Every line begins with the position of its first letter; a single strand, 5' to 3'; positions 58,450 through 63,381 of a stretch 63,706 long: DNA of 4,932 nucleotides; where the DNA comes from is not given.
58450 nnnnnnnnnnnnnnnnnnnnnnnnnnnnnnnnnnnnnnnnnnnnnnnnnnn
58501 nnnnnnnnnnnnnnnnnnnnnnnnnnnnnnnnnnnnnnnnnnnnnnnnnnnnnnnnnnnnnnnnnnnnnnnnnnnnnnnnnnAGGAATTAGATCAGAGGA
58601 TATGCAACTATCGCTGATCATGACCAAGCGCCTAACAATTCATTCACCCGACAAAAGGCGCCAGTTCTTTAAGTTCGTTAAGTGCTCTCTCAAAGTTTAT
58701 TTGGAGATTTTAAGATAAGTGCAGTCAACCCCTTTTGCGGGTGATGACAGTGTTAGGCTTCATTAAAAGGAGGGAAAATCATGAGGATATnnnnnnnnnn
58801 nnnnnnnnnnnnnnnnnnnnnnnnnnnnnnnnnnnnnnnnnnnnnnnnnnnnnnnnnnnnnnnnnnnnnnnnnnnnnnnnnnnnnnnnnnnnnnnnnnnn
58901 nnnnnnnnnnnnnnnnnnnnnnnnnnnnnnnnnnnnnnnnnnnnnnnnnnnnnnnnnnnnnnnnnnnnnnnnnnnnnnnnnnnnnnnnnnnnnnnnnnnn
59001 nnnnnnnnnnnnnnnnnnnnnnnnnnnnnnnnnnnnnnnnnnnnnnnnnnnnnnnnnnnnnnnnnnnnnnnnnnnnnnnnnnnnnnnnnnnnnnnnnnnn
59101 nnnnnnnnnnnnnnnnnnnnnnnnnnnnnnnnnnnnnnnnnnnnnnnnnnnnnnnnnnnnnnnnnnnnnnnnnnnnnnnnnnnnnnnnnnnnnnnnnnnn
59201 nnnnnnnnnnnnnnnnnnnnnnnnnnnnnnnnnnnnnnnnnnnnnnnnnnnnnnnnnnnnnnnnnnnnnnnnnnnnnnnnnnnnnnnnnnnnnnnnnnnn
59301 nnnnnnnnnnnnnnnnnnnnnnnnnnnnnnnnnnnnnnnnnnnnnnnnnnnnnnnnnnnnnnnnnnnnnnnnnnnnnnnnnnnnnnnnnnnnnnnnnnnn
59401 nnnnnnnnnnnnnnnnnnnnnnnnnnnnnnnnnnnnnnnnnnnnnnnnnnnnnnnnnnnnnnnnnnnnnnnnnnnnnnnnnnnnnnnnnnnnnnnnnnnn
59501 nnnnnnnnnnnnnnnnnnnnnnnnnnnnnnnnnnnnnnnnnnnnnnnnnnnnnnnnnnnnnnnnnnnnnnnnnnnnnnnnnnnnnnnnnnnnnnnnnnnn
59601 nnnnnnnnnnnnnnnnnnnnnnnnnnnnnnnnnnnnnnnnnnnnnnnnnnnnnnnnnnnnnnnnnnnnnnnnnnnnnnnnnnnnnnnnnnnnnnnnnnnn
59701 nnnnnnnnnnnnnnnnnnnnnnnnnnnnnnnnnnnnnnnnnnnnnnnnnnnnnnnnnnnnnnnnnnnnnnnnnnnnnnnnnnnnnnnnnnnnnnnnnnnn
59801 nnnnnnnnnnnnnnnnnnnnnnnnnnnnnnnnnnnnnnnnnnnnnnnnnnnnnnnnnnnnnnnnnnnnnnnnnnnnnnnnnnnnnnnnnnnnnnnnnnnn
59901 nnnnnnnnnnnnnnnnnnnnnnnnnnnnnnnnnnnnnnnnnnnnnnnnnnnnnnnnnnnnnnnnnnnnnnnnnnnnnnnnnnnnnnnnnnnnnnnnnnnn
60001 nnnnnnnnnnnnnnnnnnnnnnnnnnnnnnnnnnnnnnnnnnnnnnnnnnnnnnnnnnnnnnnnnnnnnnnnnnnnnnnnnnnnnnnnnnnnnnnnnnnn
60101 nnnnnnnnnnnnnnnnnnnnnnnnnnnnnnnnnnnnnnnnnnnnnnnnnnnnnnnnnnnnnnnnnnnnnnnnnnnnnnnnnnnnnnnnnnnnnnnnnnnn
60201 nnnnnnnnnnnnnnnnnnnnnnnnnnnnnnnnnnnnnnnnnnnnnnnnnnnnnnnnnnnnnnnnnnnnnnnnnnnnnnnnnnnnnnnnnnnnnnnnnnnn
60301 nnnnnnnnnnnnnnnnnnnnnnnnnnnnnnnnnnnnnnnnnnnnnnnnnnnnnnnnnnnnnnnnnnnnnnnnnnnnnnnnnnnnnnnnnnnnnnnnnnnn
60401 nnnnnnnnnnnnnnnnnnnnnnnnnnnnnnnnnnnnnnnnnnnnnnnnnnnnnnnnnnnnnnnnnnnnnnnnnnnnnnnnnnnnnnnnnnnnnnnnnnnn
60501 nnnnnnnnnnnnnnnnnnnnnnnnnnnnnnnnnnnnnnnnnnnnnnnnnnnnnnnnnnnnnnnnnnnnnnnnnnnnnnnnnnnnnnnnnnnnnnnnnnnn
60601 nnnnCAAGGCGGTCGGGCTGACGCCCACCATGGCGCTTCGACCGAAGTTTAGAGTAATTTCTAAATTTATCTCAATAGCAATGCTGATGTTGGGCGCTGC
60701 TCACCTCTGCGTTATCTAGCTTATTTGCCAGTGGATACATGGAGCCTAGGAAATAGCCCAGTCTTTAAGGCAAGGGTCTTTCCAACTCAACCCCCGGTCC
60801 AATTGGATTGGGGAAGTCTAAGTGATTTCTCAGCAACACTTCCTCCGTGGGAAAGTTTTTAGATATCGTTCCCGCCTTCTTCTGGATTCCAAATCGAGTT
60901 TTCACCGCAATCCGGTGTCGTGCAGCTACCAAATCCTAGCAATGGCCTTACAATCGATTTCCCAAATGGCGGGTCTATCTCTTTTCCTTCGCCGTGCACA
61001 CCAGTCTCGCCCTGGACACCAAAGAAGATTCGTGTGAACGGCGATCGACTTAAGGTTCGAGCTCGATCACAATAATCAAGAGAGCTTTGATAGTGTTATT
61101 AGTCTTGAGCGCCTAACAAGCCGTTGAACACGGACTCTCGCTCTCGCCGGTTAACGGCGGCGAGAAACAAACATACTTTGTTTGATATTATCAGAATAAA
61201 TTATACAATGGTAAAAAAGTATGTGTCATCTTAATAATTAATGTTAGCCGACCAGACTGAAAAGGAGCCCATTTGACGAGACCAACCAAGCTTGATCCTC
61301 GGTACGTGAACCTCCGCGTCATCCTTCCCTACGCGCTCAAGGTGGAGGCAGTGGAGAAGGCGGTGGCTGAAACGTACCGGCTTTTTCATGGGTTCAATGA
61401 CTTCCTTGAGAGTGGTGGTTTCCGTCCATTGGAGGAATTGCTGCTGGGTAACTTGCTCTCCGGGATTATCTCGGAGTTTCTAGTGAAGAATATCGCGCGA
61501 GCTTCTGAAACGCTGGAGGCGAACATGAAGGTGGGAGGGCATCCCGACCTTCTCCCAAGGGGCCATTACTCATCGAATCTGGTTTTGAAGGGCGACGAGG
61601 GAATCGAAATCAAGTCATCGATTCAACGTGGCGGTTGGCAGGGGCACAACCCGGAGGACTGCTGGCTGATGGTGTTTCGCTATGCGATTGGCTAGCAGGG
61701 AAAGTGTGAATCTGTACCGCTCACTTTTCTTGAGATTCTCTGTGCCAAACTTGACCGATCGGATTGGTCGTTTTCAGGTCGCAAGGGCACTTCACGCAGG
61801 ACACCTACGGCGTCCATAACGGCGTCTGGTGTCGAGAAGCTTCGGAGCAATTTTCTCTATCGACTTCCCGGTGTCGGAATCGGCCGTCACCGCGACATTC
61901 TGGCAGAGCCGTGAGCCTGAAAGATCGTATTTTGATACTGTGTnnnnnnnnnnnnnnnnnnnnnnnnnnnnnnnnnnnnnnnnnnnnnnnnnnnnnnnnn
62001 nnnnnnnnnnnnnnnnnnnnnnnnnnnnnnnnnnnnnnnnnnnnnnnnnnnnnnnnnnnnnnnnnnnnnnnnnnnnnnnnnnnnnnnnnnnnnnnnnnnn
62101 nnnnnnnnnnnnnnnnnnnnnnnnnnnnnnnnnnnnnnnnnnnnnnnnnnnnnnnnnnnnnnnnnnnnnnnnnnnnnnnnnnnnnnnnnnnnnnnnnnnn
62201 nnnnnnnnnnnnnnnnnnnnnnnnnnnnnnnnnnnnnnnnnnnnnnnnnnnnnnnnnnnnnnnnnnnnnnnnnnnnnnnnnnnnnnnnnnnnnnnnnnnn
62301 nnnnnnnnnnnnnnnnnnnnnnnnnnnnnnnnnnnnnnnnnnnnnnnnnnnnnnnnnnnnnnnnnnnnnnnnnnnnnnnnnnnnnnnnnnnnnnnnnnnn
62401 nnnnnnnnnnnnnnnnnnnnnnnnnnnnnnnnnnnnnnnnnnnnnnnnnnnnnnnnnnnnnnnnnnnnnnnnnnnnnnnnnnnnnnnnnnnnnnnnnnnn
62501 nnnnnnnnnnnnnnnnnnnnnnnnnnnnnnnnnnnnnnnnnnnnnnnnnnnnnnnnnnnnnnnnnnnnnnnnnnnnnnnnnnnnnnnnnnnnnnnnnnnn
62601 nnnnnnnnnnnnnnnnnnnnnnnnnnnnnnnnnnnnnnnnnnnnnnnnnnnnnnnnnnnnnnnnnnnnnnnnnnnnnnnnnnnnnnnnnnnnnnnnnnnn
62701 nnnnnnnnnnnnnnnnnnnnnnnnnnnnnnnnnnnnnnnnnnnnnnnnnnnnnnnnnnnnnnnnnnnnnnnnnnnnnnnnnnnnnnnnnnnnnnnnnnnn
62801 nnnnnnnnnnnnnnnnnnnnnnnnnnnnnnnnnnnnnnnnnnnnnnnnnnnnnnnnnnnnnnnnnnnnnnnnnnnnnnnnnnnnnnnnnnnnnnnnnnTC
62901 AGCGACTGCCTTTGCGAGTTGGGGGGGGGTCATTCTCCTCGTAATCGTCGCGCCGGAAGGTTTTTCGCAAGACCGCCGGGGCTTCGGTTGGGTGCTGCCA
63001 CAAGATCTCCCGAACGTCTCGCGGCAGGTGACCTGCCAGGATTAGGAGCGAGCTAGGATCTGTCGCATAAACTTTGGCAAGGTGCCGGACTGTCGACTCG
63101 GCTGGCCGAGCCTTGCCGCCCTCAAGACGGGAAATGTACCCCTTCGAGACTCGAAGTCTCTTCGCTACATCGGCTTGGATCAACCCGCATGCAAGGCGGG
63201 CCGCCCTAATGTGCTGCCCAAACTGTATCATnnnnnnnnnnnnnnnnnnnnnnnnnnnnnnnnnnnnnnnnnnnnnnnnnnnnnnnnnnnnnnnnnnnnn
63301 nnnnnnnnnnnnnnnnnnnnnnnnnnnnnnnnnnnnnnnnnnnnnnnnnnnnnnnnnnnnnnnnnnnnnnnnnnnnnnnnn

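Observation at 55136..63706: Integron-type cassette array with canonical attC sites but no integrase or attI on its 5' side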

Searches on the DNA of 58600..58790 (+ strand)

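Call 57: search_dna_similar(query=window:58600-58790:+, collection=plasmids, mode=distant, max_evalue=10, max_rows=10)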
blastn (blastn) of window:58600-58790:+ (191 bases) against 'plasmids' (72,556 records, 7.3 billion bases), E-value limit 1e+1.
Records with a match: 5; places in all: 5; records where one place covers at least 80% of the query: 0.
Best place of each record, by identity: 90-95% 2; 80-90% 3.
By first word of the organism name: Vibrio 2; Clostridioides 1; Gloeocapsa 1; Borreliella 1.
By predicted mobility (MOB-suite, as given by PLSDB): non-mobilizable 3; conjugative 2.
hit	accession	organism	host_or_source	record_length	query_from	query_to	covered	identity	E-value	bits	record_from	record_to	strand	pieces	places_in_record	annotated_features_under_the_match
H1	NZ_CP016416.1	Vibrio scophthalmi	Paralichthys olivaceus,cell culture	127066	3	34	17%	87.5%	5e-1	41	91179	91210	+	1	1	tssH: type VI secretion system ATPase TssH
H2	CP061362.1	Clostridioides sp. ES-W-0016-02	water,pond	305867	64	94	16%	87.1%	2e+0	39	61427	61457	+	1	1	ltrA: group II intron reverse transcriptase/maturase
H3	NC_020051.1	Gloeocapsa sp. PCC 7428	-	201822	84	113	16%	86.7%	7e+0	37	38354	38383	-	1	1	none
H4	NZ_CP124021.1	Borreliella turdi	Bacterial isolate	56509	89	115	14%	92.6%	7e+0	37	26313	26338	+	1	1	none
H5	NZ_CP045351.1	Vibrio aquimaris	pure culture,Non-filtered water from ...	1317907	66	90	13%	92.0%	7e+0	37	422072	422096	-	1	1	none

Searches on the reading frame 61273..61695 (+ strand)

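Call 7: search_protein_families(library=pfam, proteins=[window:61273-61695:+], max_evalue=0.01)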
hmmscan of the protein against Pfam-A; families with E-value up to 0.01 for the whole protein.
window:61273-61695:+ (140 aa): 0 families

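Call 30: search_protein_families(library=padloc, proteins=[window:61273-61695:+], max_evalue=0.01)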
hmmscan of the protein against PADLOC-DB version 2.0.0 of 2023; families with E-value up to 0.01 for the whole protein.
window:61273-61695:+ (140 aa): 1 family
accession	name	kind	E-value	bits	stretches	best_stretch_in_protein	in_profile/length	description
PDLC03564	REase_II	-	0.00083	16.7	1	22-98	20-100/267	Type II restriction enzyme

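Call 70: search_protein_families(library=ncbifam, proteins=[window:61273-61695:+], max_evalue=0.001)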
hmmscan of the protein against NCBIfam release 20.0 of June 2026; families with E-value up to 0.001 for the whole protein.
window:61273-61695:+ (140 aa): 0 families

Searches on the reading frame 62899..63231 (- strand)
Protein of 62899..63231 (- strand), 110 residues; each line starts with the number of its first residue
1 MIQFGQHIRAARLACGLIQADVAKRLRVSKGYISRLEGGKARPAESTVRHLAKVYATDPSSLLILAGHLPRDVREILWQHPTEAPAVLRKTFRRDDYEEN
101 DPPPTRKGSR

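Call 16: find_encoding_contigs(protein=window:62899-63231:-, flank=10000, max_places=6)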
Protein window:62899-63231:- (110 aa): no gene with exactly this product is on record in the collection.

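Call 30: search_protein_families(library=padloc, proteins=[window:62899-63231:-], max_evalue=0.01)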
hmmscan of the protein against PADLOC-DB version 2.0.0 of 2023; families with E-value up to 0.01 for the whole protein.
window:62899-63231:- (110 aa): 14 families
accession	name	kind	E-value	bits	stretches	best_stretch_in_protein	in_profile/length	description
PDLC02926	HTH_VI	-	2.9e-11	41.5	1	4-68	2-66/92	-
PDLC04142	capH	-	9.5e-09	34.3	1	4-63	7-66/103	capH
PDLC03943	RmrA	-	1.5e-06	25.6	1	5-59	4-58/370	-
PDLC03947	RmrA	-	1.9e-06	25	1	5-56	13-64/383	-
PDLC03952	RmrA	-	8.3e-06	22.9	1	6-55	25-74/395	-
PDLC03944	RmrA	-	1.7e-05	22.1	1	5-54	8-57/384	-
PDLC03953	RmrA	-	2.2e-05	21.9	1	3-72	5-74/373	-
PDLC03954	RmrA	-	4.2e-05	20.6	1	5-60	12-67/380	-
PDLC03312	MTase_II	-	4.8e-05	19.2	1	5-103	62-160/1344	Type II methyltransferase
PDLC03949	RmrA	-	6.2e-05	20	1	7-55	6-54/363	-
PDLC03951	RmrA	-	0.00015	18.9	1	6-60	11-65/400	-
PDLC03955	RmrA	-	0.00056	17.2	1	9-56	26-73/371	-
PDLC03665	Control_protein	-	0.0082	14.4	0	2-63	7-69/77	control protein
PDLC03664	Control_protein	-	0.0098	14.3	0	2-60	12-70/74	control protein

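Call 70: search_protein_families(library=ncbifam, proteins=[window:62899-63231:-], max_evalue=0.001)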
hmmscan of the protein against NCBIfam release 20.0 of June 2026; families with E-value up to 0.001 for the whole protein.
window:62899-63231:- (110 aa): 8 families
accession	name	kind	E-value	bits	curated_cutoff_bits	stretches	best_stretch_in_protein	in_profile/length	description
TIGR03070.1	couple_hipB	subfamily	6.2e-09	35.7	71.65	1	3-43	2-42/58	type II toxin-antitoxin system Y4mF family antitoxin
TIGR00270.2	TIGR00270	equivalog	2.7e-06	27.3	110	1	4-54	76-126/159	multiprotein bridging factor aMBF1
NF041951.1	phage_RstR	subfamily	3.8e-05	23.9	80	1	3-56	2-55/108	RstR family transcriptional repressor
TIGR03830.1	CxxCG_CxxCG_HTH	subfamily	4.9e-05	23.1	61.8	1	5-64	67-125/127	type II TA system antitoxin MqsA family protein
NF006015.0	PRK08154.1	subfamily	0.00013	21.3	204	1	3-67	30-94/314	anaerobic benzoate catabolism transcriptional regulator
NF007408.0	PRK09943.1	equivalog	0.00021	20.9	211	1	3-61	7-65/185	HTH-type transcriptional regulator PuuR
NF007257.0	PRK09706.1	subfamily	0.00024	20.9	101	1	4-63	6-65/135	transcriptional repressor DicA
NF058600.1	TransRegSco1979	equivalog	0.00052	19.1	350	1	3-59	8-64/280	Sco1979 family transcriptional regulator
